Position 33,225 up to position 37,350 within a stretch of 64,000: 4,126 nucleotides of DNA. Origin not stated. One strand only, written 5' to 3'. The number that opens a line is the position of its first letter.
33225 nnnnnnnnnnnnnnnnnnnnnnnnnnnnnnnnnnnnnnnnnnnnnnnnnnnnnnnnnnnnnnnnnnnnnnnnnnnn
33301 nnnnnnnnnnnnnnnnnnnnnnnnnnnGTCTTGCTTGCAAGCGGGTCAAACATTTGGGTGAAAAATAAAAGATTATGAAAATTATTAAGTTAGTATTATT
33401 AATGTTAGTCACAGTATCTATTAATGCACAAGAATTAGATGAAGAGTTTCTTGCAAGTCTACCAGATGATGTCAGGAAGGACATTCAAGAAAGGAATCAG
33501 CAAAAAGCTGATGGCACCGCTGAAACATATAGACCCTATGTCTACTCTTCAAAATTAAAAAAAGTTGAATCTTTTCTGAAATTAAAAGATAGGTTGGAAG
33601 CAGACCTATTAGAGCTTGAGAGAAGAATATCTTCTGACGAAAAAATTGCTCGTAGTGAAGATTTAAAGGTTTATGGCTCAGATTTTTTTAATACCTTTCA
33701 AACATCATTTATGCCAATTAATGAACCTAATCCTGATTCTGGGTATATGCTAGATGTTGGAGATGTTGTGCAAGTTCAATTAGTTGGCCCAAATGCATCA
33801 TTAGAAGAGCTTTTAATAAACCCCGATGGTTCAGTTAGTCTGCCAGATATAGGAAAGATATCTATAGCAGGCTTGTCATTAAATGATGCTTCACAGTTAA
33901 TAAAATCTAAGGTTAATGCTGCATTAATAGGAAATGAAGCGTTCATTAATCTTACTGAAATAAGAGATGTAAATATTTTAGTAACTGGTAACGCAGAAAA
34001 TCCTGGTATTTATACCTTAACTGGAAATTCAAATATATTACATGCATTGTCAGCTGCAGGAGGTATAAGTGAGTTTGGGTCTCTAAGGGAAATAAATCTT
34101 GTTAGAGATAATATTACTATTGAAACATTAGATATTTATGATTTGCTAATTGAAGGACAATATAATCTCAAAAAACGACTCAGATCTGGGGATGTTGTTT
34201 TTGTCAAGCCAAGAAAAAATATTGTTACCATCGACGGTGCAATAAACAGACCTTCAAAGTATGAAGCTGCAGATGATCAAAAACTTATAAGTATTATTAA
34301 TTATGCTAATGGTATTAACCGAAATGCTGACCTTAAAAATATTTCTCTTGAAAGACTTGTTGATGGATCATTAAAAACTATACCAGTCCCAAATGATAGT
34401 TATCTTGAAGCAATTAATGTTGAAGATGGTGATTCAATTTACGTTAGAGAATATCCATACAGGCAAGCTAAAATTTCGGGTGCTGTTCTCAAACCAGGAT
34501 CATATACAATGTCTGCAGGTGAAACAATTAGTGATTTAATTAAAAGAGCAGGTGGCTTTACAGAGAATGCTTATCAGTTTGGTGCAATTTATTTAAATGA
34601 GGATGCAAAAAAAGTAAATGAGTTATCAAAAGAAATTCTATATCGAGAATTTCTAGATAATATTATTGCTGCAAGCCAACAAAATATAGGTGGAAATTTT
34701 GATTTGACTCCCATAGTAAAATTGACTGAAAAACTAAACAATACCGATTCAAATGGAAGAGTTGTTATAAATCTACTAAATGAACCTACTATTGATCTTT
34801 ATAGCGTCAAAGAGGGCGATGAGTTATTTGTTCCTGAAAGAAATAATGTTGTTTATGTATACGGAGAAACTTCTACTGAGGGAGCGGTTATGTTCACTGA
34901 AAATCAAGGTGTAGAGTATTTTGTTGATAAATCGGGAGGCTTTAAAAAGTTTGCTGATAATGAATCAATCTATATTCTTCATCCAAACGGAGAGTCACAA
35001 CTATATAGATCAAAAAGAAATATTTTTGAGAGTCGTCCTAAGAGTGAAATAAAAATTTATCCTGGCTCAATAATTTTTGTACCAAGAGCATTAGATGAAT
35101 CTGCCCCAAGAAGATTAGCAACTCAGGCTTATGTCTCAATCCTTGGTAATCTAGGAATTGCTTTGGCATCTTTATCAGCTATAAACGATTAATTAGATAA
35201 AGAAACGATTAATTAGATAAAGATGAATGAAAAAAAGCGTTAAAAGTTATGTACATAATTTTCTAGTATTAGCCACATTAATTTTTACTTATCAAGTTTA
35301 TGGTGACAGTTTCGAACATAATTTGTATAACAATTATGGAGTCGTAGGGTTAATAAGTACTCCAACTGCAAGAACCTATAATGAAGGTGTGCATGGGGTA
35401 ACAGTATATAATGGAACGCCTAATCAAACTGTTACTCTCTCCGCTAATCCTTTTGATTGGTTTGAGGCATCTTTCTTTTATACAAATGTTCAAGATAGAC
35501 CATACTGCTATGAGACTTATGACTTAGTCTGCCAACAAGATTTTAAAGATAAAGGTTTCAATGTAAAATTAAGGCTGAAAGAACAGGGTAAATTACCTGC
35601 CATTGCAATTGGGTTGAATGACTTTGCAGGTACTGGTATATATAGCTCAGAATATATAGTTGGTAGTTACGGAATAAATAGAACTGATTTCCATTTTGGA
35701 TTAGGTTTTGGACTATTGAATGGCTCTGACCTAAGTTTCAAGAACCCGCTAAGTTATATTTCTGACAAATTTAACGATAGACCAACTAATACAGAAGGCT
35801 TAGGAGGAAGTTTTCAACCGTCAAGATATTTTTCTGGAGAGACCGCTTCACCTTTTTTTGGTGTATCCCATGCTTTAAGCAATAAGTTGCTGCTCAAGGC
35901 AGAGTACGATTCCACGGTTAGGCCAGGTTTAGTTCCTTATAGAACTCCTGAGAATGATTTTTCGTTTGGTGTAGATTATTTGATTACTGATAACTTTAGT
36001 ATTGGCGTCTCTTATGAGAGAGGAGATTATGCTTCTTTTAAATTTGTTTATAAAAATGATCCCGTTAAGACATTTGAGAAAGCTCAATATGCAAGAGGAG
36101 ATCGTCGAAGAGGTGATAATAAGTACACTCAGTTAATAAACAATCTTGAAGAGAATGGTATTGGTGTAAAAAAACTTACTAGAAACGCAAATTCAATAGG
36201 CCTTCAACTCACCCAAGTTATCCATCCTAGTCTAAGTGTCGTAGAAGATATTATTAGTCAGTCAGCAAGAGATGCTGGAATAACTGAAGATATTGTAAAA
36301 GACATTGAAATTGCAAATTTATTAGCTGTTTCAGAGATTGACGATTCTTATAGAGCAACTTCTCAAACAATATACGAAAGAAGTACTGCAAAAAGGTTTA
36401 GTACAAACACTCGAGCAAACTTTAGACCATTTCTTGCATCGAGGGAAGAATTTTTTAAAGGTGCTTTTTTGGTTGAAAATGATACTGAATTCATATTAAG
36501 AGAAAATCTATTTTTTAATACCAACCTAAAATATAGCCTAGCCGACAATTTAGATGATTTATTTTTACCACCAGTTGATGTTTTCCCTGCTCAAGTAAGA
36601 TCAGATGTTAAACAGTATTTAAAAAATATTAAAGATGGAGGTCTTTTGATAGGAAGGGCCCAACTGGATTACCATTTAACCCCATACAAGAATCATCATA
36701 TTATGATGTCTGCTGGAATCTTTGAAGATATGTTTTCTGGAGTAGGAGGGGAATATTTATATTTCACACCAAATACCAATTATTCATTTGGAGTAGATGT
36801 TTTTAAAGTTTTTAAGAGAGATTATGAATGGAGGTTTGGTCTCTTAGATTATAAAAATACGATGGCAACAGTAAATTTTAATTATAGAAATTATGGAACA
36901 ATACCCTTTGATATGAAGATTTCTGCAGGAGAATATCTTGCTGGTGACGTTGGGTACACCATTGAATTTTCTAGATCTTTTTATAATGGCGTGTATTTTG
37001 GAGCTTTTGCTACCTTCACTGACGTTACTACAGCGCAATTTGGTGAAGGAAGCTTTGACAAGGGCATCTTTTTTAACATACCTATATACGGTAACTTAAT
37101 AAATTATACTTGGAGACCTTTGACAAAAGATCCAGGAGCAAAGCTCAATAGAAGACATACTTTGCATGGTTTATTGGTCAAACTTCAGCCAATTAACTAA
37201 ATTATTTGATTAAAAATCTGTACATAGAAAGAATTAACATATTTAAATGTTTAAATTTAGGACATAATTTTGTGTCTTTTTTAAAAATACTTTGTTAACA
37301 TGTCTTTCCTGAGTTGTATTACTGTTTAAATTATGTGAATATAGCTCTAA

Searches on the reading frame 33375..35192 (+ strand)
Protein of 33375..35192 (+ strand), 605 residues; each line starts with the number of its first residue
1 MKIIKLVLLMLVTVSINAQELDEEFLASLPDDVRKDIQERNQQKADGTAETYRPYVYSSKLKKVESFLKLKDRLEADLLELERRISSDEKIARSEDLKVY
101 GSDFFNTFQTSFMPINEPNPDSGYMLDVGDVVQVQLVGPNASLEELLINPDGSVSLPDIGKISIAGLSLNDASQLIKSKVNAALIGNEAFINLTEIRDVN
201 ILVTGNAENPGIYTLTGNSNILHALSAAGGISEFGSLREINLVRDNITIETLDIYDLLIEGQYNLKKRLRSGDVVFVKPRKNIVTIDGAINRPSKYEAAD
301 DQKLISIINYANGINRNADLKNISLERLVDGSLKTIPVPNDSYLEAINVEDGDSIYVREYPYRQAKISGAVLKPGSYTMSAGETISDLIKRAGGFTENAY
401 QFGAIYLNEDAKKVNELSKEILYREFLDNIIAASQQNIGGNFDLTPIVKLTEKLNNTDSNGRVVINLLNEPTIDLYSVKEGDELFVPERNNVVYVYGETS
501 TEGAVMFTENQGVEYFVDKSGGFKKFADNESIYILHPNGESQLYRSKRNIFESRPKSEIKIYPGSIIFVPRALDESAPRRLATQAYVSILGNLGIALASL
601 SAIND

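Call 3: search_protein_families(library=pfam, proteins=[window:33375-35192:+], max_evalue=0.01)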
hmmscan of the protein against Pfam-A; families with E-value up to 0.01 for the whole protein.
window:33375-35192:+ (605 aa): 3 families
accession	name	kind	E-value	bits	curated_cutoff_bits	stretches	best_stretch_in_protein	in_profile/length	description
PF10531.15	SLBB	-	1.7e-31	108.2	27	3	366-400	3-37/55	SLBB domain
PF22461.2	SLBB_2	-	4.3e-25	88.1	27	3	201-277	3-79/79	SLBB domain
PF02563.21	Poly_export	-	2.9e-13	50.2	28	1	120-182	3-65/77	Polysaccharide biosynthesis/export protein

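Call 4: search_protein_families(library=ncbifam, proteins=[window:33375-35192:+], max_evalue=0.01)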
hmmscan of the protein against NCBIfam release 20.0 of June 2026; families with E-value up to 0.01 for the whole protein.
window:33375-35192:+ (605 aa): 7 families
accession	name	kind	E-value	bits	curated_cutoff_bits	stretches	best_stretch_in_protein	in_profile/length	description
TIGR03028.1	EpsE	equivalog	1.1e-25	90.4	262.65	2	124-359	2-236/239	polysaccharide export protein EpsE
TIGR03027.2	pepcterm_export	equivalog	2.9e-23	82.4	180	2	124-278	3-165/169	XrtA/PEP-CTERM system exopolysaccharide export protein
NF011658.0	PRK15078.1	subfamily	3.4e-18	65.6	333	1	148-297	120-270/380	polysaccharide export protein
NF041843.1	EpsY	equivalog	4.9e-18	65.1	320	1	117-277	46-210/211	exopolysaccharide export protein EpsY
NF045978.1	ComEA_MAG0490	equivalog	9.7e-11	41.7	98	1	281-341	40-98/162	MAG0490 family ComEA-like DNA-binding protein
NF011722.0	PRK15175.1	equivalog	0.0016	17.3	456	1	138-319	97-278/355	Vi polysaccharide ABC transporter protein VexA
TIGR01959.1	nuoF_fam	equivalog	0.0033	15.9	558.65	0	282-323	235-277/410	NADH-quinone oxidoreductase subunit NuoF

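Call 58: predict_structure(alignment_id=A1)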
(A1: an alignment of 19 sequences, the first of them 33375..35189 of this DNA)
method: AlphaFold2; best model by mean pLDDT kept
length: 605 residues; sequences in the alignment: 19
mean_pLDDT: 73.7   pTM: 0.47
mean pLDDT of the five models: 73.7, 73.3, 70.0, 70.1, 67.8
residues with pLDDT >= 90: 90; 70-90: 332; 50-70: 77; < 50: 106
segments of 3 or more residues with pLDDT < 50: 1-3, 5-21, 46-70, 83-85, 87-95, 111-117, 437-441, 551-555, 577-605
pLDDT, mean of each block of 10 residues (from residue 1): 47 37 65 70 47 28 36 57 45 55 71 47 78 87 88 87 87 90 86 82 92 85 88 90 91 83 72 92 90 90 89 84 87 85 88 87 84 88 86 87 83 81 76 58 65 76 77 76 83 82 84 88 81 72 64 54 80 55 45 38 29
secondary structure, 60 per line:
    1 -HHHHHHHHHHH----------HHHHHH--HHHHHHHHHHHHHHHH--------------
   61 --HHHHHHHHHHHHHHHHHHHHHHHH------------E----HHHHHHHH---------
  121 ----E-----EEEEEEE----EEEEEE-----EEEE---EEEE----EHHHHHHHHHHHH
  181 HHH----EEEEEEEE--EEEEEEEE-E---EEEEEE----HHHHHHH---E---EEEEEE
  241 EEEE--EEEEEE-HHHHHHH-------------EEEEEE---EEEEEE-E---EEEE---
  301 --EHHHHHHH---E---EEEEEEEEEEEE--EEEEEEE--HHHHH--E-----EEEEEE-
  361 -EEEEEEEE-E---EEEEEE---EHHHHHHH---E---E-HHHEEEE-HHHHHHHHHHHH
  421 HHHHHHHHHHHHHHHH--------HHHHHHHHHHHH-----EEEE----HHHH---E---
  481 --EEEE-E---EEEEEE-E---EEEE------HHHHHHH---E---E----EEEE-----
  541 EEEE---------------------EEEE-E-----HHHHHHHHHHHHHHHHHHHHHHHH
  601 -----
elements in order: H2-12 H23-28 H31-46 H63-86 H104-111 E131-137 E142-147 E153-156 E160-163 H169-183 E188-195 E198-205 E211-216 H221-227 E235-244 E247-252 H254-260 E274-279 E283-288 E294-297 H304-310 E318-329 E332-338 H341-345 E354-359 E362-369 E375-380 H385-391 E404-407 H409-436 H445-456 E462-465 H470-473 E483-486 E492-497 E503-506 H513-519 E532-535 E541-544 E566-569 H577-600

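Call 62: fold_search(model_id=the predicted structure, library=pdb)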
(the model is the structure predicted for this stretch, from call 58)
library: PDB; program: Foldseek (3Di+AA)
matches with E <= 10: 895; with E <= 0.001: 17
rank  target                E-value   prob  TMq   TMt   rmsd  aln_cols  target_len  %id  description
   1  2w8h_A                1.5e-17  1.00  0.22  0.35  13.6       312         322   20  Crystal structure of spin labeled Wza24-345. (released 2009-02-10)
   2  2j58_A                1.7e-17  1.00  0.22  0.33  13.4       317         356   20  The structure of Wza (released 2006-11-06)
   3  2w8i_A                4.6e-17  1.00  0.22  0.35  13.5       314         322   20  Crystal structure of Wza24-345. (released 2009-02-10)
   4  9r64_A                3.4e-16  1.00  0.22  0.33  13.9       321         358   19  CPS secretion pathway Wza-Wzc_C1 (Conf 0) (released 2026-03-04)
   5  9r60_A                2.1e-15  1.00  0.21  0.33  13.9       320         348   19  CPS translocon Wza_C1 (released 2026-03-04)
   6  9r68_A                6.4e-15  1.00  0.21  0.32  13.9       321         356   18  CPS secretion pathway Wza-Wzc_C1 (Conf 2) (released 2026-03-04)
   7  7xff_A                5.8e-12  1.00  0.21  0.55   7.5       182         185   21  Polysaccharide export protein Wza (released 2022-05-04)
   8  7xfd_A                1.3e-11  1.00  0.21  0.59   5.5       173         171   22  Polysaccharide export protein Wza (released 2022-05-04)
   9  7xff_B                9.4e-11  1.00  0.20  0.56   6.1       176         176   22  Polysaccharide export protein Wza (released 2022-05-04)
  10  9n9a                  3.5e-10  1.00  0.15  0.47   8.4       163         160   21  Crystal structure of Class-3 OPX WzaB from Myxococcus xanthus (released 2026-01-28)
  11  3p42_C                5.5e-10  1.00  0.24  0.54   7.6       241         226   17  Structure of GfcC (YmcB), protein encoded by the E. coli group 4 capsule operon (released 2011-04-06)
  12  3p42_B                1.4e-09  1.00  0.25  0.56   6.7       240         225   14  Structure of GfcC (YmcB), protein encoded by the E. coli group 4 capsule operon (released 2011-04-06)
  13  3p42_A                2.0e-09  1.00  0.25  0.55   6.6       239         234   15  Structure of GfcC (YmcB), protein encoded by the E. coli group 4 capsule operon (released 2011-04-06)
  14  3p42_D                2.1e-09  1.00  0.25  0.56   6.7       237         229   15  Structure of GfcC (YmcB), protein encoded by the E. coli group 4 capsule operon (released 2011-04-06)
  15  5b83_A                6.8e-06  0.99  0.13  0.20  18.6       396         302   11  Crystal structure of Optineurin UBAN in complex with linear ubiquitin (released 2016-09-07)
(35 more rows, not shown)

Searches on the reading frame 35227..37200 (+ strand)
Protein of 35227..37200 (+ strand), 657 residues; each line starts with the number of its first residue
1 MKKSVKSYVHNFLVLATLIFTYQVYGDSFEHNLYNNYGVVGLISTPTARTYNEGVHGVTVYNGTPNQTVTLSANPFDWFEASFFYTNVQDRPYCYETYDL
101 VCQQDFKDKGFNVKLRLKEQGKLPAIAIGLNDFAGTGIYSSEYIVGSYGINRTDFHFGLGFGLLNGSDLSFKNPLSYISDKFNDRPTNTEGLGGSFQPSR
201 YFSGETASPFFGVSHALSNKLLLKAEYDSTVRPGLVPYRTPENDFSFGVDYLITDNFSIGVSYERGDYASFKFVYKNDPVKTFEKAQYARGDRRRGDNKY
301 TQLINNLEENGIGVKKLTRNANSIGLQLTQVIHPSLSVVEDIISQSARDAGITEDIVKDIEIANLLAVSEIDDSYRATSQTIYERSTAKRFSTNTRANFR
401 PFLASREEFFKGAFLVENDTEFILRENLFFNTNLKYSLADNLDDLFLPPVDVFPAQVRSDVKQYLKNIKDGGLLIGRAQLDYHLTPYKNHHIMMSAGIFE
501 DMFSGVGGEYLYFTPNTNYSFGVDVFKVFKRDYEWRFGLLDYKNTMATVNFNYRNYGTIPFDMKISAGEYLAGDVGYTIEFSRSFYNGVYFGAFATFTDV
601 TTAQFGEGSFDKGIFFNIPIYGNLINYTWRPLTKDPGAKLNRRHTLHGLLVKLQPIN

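Call 3: search_protein_families(library=pfam, proteins=[window:35227-37200:+], max_evalue=0.01)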
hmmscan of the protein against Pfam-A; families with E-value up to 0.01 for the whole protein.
window:35227-37200:+ (657 aa): 1 family
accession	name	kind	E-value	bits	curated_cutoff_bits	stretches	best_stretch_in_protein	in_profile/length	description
PF06082.17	YjbH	-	6.8e-119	399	24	2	372-649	378-655/658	Exopolysaccharide biosynthesis protein YbjH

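Call 4: search_protein_families(library=ncbifam, proteins=[window:35227-37200:+], max_evalue=0.01)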
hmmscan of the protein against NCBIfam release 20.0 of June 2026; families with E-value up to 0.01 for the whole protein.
window:35227-37200:+ (657 aa): 0 families

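Call 60: predict_structure(alignment_id=A2)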
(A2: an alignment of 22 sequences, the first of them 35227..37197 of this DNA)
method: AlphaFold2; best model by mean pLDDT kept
length: 657 residues; sequences in the alignment: 22
mean_pLDDT: 71.2   pTM: 0.60
mean pLDDT of the five models: 71.2, 70.3, 67.7, 61.7, 60.9
residues with pLDDT >= 90: 42; 70-90: 347; 50-70: 196; < 50: 72
segments of 3 or more residues with pLDDT < 50: 1-6, 22-25, 99-101, 189-196, 280-285, 403-409, 441-458, 605-609
pLDDT, mean of each block of 10 residues (from residue 1): 45 57 57 84 86 80 78 77 71 50 57 78 80 64 83 84 59 61 53 46 63 85 83 58 85 85 85 74 57 79 85 84 82 64 85 85 70 84 72 69 50 71 79 74 40 40 57 76 85 88 86 83 90 63 85 77 87 80 70 73 50 63 53 59 77 57
secondary structure, 60 per line:
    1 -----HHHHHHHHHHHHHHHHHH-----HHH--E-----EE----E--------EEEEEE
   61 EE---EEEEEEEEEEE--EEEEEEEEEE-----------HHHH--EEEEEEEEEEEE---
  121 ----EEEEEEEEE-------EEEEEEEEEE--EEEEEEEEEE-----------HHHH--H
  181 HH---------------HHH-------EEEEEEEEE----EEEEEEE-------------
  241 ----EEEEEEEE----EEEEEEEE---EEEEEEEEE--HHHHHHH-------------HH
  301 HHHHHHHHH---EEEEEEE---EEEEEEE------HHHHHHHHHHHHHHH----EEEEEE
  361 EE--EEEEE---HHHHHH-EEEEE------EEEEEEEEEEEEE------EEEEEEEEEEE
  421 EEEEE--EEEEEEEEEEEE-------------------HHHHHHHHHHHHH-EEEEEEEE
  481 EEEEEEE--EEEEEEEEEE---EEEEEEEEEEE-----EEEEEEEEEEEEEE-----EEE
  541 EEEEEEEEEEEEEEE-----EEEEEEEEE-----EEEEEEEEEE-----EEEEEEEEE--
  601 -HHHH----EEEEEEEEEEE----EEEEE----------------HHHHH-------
elements in order (helices of 4 or more, strands of 3 or more residues): H6-23 E55-62 E66-76 E79-88 H100-103 E106-117 E125-133 E141-150 E153-162 H174-177 E208-216 E221-227 E245-252 E257-264 E268-276 H279-285 H299-309 E313-319 E323-329 H336-350 E355-362 E365-369 H373-378 E380-384 E391-403 E410-425 E428-439 H459-471 E473-487 E490-499 E503-513 E519-532 E538-555 E561-569 E575-584 E590-598 H602-605 E610-620 E625-629 H646-650

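Call 63: fold_search(model_id=the predicted structure, library=pdb)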
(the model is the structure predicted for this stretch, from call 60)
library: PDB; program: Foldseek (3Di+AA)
matches with E <= 10: 882; with E <= 0.001: 42
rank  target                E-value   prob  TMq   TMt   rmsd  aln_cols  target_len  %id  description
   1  5fok_B                6.1e-06  0.96  0.16  0.16  33.8       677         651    7  Crystal structure of the siderophore receptor PiuA from Pseudomonas aeruginosa (released 2016-05-11)
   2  5nec_B                7.6e-06  0.97  0.18  0.18  31.0       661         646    9  Crystal structure of the siderophore receptor PiuD from Pseudomonas aeruginosa (released 2018-02-07)
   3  5fok_A                8.8e-06  0.95  0.16  0.16  33.5       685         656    8  Crystal structure of the siderophore receptor PiuA from Pseudomonas aeruginosa (released 2016-05-11)
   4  4epa                  4.2e-05  0.92  0.17  0.17  25.4       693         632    8  The crystal structure of the ferric yersiniabactin uptake receptor FyuA from Yersinia pestis (released 2012-06-20)
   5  4aip_B                4.7e-05  0.89  0.16  0.16  27.8       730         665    9  The FrpB iron transporter from Neisseria meningitidis (F3-3 variant) (released 2013-01-23)
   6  5mzs                  5.8e-05  0.82  0.16  0.16  26.3       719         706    6  Crystal structure of the ferric enterobactin receptor (PfeA) mutant (R480A_Q482A) from Pseudomonas aeruginosa (released 2018-02-14)
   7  4aip_C                7.1e-05  0.93  0.17  0.17  28.1       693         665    8  The FrpB iron transporter from Neisseria meningitidis (F3-3 variant) (released 2013-01-23)
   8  5nec_A                8.3e-05  0.91  0.18  0.18  30.6       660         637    9  Crystal structure of the siderophore receptor PiuD from Pseudomonas aeruginosa (released 2018-02-07)
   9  6bpn                  8.3e-05  0.85  0.17  0.17  28.3       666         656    8  The crystal structure of the Ferric-Catecholate import receptor Fiu from E. coli K12: Open form (C2221) (released 2018-11-28)
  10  5fp1                  1.1e-04  0.69  0.15  0.14  31.5       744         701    7  Crystal structure of the siderophore receptor PiuA from Acinetobacter baumannii (released 2016-05-11)
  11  3qlb_B                1.6e-04  0.77  0.16  0.16  26.6       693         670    9  Enantiopyochelin outer membrane TonB-dependent transporter from Pseudomonas fluorescens bound to the ferri-enantiopyoc (released 2011-12-07)
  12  2o5p_B                1.6e-04  0.66  0.15  0.14  29.1       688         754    8  Crystal structure of the full length ferric pyoverdine outer membrane receptor FpvA of Pseudomonas aeruginosa in its a (released 2007-10-30)
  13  9b8h_A                1.8e-04  0.66  0.11  0.12  24.5       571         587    8  Cryo-EM structure of E. coli cellulose synthase subunit C with cellotetraose (released 2025-02-19)
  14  6z8z_B                1.9e-04  0.82  0.16  0.16  27.4       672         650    6  Copper transporter OprC (released 2021-06-09)
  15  6bpm_A                2.1e-04  0.63  0.15  0.15  28.1       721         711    8  The crystal structure of the Ferric-Catecholate import receptor Fiu from K12 E. coli: Closed form (C21) (released 2018-11-28)
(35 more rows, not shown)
